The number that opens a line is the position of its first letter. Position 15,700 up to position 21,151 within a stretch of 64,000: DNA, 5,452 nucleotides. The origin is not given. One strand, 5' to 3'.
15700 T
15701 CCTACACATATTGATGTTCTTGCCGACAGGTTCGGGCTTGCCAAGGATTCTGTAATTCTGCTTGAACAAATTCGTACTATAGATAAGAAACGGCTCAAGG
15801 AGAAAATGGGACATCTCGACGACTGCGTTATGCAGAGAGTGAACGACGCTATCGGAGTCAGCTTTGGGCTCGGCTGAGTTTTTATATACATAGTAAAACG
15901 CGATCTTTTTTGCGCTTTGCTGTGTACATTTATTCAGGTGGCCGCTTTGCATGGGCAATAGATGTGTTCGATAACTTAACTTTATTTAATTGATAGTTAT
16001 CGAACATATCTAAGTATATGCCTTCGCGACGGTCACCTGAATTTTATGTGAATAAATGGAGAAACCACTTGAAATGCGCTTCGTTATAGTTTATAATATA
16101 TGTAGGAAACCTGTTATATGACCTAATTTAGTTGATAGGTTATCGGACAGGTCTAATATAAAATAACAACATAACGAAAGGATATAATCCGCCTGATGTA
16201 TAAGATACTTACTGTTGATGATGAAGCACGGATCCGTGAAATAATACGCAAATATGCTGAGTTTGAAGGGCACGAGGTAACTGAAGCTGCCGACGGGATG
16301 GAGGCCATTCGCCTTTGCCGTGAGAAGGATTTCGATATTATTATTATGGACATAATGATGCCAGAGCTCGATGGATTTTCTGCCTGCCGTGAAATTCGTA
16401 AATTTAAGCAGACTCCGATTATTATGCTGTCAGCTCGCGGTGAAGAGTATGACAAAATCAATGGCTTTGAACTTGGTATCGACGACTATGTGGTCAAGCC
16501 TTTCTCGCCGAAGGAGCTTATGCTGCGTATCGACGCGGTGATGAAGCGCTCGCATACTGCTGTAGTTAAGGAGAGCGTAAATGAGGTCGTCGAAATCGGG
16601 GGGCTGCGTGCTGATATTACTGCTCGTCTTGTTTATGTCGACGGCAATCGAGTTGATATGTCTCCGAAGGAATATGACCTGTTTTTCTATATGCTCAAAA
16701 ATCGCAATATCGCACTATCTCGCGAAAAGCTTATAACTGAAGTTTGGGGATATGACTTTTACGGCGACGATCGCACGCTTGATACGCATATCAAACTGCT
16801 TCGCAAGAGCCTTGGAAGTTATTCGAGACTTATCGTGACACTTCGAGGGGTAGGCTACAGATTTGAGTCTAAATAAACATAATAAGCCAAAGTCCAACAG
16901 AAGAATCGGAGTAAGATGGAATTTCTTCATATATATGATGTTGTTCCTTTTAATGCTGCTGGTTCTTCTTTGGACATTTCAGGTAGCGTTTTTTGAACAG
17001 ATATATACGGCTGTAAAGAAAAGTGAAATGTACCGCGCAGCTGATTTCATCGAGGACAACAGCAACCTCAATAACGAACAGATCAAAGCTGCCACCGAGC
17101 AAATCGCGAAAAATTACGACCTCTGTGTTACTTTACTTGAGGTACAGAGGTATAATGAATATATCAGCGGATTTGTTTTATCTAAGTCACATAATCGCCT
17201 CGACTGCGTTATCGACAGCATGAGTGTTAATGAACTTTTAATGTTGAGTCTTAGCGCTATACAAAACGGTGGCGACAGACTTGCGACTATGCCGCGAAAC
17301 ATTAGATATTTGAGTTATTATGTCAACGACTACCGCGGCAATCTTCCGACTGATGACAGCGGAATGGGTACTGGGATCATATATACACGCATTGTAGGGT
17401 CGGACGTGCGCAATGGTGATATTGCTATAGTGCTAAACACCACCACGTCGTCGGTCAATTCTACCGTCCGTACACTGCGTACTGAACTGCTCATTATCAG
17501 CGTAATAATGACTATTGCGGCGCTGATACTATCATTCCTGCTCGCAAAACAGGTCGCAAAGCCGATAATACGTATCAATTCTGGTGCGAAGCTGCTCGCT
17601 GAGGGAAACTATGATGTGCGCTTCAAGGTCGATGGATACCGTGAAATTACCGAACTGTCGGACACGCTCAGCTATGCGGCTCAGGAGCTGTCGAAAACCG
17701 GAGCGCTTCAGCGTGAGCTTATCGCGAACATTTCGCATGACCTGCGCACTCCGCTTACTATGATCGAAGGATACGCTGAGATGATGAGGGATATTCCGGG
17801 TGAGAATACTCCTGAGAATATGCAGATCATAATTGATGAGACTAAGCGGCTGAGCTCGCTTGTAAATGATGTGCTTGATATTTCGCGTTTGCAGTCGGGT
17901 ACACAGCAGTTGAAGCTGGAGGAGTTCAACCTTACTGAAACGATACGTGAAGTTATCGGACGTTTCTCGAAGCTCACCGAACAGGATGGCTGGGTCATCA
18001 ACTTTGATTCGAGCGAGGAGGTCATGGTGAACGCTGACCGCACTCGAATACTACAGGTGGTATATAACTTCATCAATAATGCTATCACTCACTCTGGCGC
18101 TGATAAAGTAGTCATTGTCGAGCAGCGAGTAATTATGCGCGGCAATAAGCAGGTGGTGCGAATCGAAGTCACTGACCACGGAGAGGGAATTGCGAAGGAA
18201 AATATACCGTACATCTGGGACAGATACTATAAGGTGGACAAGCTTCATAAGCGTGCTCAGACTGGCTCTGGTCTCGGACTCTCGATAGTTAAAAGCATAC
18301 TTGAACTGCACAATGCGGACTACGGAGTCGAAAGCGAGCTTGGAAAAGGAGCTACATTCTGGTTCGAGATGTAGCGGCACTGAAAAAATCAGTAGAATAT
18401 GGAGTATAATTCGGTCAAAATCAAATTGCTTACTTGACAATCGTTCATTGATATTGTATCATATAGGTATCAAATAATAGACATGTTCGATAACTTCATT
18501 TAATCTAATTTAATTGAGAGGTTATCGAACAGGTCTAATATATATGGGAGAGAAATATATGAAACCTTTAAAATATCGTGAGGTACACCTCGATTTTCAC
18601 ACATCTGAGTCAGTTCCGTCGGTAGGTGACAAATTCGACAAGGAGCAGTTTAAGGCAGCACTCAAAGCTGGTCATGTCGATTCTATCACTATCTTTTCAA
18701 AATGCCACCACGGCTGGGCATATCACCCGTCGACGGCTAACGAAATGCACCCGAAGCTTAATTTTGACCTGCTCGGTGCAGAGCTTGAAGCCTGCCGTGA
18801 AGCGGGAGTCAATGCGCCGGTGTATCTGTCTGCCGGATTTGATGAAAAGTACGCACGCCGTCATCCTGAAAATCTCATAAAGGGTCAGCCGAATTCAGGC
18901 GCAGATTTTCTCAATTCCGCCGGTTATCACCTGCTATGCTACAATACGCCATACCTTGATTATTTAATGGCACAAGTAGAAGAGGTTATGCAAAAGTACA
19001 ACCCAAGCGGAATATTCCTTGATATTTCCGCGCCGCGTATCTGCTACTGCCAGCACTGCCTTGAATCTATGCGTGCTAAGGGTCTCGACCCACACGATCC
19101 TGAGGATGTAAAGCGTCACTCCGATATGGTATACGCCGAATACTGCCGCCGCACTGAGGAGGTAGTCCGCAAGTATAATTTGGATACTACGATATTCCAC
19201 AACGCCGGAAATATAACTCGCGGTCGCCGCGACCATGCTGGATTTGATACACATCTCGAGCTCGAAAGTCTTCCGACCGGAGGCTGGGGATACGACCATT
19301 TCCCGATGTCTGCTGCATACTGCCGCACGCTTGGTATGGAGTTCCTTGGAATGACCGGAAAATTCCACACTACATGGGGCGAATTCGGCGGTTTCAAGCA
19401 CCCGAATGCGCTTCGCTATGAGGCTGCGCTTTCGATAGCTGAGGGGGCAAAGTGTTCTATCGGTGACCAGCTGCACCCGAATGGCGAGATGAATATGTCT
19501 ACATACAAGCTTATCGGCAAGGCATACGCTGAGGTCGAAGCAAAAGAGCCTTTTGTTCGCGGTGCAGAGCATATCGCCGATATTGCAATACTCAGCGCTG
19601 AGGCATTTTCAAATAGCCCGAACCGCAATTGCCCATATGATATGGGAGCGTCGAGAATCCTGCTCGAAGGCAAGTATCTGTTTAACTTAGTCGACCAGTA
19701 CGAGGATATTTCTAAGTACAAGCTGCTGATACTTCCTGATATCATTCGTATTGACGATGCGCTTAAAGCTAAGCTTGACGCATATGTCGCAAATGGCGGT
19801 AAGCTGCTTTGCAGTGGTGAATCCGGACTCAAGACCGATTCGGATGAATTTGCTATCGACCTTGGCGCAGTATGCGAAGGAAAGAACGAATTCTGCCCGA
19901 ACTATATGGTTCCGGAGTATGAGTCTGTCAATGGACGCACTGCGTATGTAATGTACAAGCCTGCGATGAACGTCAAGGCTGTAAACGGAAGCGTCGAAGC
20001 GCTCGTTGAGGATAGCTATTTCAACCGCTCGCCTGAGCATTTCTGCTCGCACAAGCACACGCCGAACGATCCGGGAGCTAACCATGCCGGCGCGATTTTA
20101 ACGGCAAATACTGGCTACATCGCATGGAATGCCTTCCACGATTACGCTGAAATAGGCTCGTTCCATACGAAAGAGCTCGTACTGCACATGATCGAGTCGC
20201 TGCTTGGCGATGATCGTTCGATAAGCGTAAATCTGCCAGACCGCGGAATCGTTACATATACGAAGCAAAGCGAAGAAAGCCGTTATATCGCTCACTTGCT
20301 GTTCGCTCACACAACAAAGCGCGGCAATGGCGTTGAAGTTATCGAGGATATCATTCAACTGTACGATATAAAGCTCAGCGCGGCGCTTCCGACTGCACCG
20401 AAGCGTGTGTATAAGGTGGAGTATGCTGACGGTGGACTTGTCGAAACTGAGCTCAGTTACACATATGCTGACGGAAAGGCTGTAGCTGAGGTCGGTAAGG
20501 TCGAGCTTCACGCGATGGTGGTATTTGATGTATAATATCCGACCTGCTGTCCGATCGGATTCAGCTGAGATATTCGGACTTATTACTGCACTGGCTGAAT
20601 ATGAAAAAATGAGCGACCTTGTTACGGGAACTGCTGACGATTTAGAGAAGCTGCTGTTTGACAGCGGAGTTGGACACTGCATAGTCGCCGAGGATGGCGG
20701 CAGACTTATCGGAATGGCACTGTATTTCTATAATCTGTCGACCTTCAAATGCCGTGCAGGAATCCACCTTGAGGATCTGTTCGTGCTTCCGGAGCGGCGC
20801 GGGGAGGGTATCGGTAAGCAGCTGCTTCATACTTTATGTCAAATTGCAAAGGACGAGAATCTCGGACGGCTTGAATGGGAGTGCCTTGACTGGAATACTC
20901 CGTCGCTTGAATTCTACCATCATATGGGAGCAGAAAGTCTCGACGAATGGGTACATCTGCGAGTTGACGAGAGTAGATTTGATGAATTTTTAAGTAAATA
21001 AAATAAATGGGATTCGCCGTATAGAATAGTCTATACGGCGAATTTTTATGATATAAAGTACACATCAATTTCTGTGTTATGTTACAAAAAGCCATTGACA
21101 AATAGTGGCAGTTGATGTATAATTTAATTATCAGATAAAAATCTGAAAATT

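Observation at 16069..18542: Near-identical 39-nt block of a palindromic element sits between promoter and RBS of both the two-component system and the adjacent hydrolase operon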

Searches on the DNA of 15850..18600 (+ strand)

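Call 21: search_dna_similar(query=window:18470-18545:+, collection=plasmids, mode=distant, max_evalue=10)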
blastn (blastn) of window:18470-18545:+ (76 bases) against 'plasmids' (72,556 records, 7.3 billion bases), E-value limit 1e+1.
Records with a match: 20; places in all: 21; records where one place covers at least 80% of the query: 0.
Best place of each record, by identity: >=99% 3; 95-99% 4; 90-95% 5; 80-90% 8.
By first word of the organism name: Clostridium 5; Bacillus 3; Paraclostridium 3; Cetobacterium 1; Pseudoalteromonas 1; Acetoanaerobium 1; Chondrinema 1; Acinetobacter 1; Treponema 1; Leuconostoc 1; and 2 more.
By predicted mobility (MOB-suite, as given by PLSDB): non-mobilizable 13; mobilizable 7.
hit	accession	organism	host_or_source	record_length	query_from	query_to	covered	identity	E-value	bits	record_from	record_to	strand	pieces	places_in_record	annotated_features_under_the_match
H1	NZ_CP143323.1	Cetobacterium somerae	intestine of Yellow Catfish,pure culture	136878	22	56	46%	85.7%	2e+0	38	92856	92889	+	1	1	none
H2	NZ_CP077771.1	Pseudoalteromonas shioyasakiensis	Haliotis discus hannai,plate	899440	10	44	46%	82.9%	7e+0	36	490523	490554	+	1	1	prolyl oligopeptidase family serine peptidase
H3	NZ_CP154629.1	Acetoanaerobium noterae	cell culture,Sludge of a digestion ...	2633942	5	37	43%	84.8%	7e+0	36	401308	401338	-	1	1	none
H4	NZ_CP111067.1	Chondrinema litorale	Seaweed,red alga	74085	40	67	37%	92.9%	6e-1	39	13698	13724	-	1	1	polysaccharide biosynthesis/export family protein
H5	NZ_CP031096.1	Clostridium botulinum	Homo sapiens,human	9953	20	48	38%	86.2%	7e+0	36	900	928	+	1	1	none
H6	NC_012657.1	Clostridium botulinum Ba4 str. 657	-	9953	20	48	38%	86.2%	7e+0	36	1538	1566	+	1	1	none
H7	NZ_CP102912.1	Clostridium botulinum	Homo sapiens,Fecal sample from botulism ...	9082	20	48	38%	86.2%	7e+0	36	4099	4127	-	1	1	none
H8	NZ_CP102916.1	Clostridium botulinum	Homo sapiens,Fecal sample from botulism ...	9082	20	48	38%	86.2%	7e+0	36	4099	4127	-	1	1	none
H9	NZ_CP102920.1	Clostridium botulinum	Pate collected as part of botulism ...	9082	20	48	38%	86.2%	7e+0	36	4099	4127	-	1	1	none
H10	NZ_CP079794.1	Acinetobacter johnsonii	whole organism,washroom sink in ...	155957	24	48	33%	92.3%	7e+0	36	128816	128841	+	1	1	DEAD/DEAH box helicase family protein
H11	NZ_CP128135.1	Bacillus mycoides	bacterial isolate,field soil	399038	42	65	32%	91.7%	7e+0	36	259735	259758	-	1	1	none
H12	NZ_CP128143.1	Bacillus mycoides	bacterial isolate,field soil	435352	42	65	32%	91.7%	7e+0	36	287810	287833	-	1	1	none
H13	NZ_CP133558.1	Bacillus wiedmannii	Thaumetopoea processionea,liquid culture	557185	23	46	32%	91.7%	7e+0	36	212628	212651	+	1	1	none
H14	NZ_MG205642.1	Paraclostridium sordellii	-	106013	33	55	30%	95.7%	2e+0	38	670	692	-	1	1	ParB N-terminal domain-containing protein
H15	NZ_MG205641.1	Paraclostridium sordellii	-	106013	33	55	30%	95.7%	2e+0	38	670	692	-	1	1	ParB N-terminal domain-containing protein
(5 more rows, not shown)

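Call 29: search_rna_families(source=window, start=15850, end=18600, threshold=evalue, max_evalue=10)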
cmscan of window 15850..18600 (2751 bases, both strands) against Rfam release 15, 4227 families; matches with E-value up to 10: 5.
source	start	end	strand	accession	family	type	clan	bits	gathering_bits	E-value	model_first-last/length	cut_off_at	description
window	15951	16021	+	RF00672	mir-190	Gene; miRNA;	CL00089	30.4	48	0.0045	1-78/78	no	mir-190 microRNA precursor family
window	15958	16015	-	RF00672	mir-190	Gene; miRNA;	CL00089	22.5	48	0.48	1-78/78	no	mir-190 microRNA precursor family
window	18474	18541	-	RF01024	mir-944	Gene; miRNA;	-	19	100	6.4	1-88/88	no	mir-944 microRNA precursor family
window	16154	16185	-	RF02551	DapZ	Cis-reg;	-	18.9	56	4.5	1-78/78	no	ABC transporter regulator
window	17777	17855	+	RF01152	sR1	Gene; snRNA; snoRNA; CD-box;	-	16.5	45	0.35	1-57/57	no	Small nucleolar RNA sR1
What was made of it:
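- On Any curated RNA family (Rfam 15): Permissive search gives only sub-threshold microRNA-precursor hairpin matches (call 29).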

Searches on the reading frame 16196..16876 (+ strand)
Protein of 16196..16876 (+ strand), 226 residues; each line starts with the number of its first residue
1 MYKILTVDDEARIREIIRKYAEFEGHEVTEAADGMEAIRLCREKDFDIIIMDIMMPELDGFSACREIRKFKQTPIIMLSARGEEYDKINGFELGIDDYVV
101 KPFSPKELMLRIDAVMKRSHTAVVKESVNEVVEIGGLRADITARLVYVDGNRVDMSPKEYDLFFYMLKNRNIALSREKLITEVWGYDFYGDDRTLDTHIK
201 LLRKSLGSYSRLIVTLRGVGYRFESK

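Call 12: search_protein_families(library=pfam, proteins=[window:16196-16876:+])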
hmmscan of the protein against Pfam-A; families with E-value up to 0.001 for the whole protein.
window:16196-16876:+ (226 aa): 2 families
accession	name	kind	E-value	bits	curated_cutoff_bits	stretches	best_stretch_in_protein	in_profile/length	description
PF00072.30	Response_reg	-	2.1e-31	108.8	30.2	1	4-112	1-110/111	Response regulator receiver domain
PF00486.34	Trans_reg_C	-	2.8e-23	82.2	26.2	1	150-223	1-77/77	Transcriptional regulatory protein, C terminal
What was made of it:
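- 16196..16876 (+): OmpR-type response regulator gene whose 5' leader carries copy C. Pfam Response_reg plus Trans_reg_C (call 12).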

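Call 16: find_encoding_contigs(protein=window:16196-16876:+, flank=10000, max_places=10)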
Protein window:16196-16876:+ (226 aa): 1 contig read that carries it; 1 place shown.
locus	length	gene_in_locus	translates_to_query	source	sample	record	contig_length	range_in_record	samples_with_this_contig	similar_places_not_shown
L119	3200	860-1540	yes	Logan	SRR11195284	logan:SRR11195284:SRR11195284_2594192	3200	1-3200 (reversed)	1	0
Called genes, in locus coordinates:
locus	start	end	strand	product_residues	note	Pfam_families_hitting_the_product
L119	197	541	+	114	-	PF02452:PemK_toxin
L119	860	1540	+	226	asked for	PF00072:Response_reg, PF00486:Trans_reg_C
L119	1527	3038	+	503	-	PF00672:HAMP (faint), PF00512:HisKA, PF02518:HATPase_c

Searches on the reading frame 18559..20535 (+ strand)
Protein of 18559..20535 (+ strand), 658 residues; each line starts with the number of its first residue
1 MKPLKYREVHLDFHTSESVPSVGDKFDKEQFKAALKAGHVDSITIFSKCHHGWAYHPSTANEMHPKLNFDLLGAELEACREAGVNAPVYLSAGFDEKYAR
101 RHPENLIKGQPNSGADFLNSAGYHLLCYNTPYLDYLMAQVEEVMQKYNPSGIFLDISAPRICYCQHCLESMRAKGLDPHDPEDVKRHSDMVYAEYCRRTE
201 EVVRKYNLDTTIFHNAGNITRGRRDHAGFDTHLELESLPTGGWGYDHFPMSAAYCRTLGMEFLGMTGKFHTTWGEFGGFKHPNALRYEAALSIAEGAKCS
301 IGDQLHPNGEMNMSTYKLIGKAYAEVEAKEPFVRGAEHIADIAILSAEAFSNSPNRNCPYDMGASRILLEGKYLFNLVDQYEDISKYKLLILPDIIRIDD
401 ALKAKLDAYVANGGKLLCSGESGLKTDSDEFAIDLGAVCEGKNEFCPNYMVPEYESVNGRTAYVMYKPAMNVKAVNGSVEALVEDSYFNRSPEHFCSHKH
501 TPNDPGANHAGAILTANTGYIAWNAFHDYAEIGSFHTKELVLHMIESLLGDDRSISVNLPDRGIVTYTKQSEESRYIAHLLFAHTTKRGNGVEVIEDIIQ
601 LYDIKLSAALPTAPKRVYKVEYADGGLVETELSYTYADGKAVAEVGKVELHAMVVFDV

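Call 12: search_protein_families(library=pfam, proteins=[window:18559-20535:+])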
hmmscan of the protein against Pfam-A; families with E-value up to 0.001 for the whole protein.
window:18559-20535:+ (658 aa): 3 families
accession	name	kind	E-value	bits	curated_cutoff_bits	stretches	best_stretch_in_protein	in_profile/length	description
PF14871.12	GHL6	-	1.8e-25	90.1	35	1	27-156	1-132/132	Hypothetical glycosyl hydrolase 6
PF08532.16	Glyco_hydro_42M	-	9.5e-09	35.5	25.8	1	377-431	48-102/207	Beta-galactosidase trimerisation domain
PF01120.23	Alpha_L_fucos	-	3e-06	27.4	25.2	1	24-246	92-287/345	Alpha-L-fucosidase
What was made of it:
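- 18559..20535 (+): GHL6-family glycoside hydrolase gene whose 5' leader carries copy B. Pfam GHL6 and Glyco_hydro_42M (call 12).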

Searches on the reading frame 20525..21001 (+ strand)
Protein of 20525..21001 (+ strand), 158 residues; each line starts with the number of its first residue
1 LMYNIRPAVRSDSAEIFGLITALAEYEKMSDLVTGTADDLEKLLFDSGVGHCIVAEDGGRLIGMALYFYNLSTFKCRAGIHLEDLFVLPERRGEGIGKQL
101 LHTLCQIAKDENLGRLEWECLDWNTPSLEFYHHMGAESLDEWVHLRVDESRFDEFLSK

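Call 12: search_protein_families(library=pfam, proteins=[window:20525-21001:+])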
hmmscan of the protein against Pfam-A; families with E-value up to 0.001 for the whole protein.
window:20525-21001:+ (158 aa): 4 families
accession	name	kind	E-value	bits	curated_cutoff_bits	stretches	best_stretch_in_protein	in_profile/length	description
PF00583.31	Acetyltransf_1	-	1.4e-19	70.9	20.7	1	44-135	24-115/116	Acetyltransferase (GNAT) family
PF13508.13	Acetyltransf_7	-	1.3e-13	51.5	27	1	50-135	3-81/84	Acetyltransferase (GNAT) domain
PF13673.13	Acetyltransf_10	-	4.3e-10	40.1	23.6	1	40-137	22-108/128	Acetyltransferase (GNAT) domain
PF13302.13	Acetyltransf_3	-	0.00012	23.3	25.4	1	6-136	5-137/138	Acetyltransferase (GNAT) domain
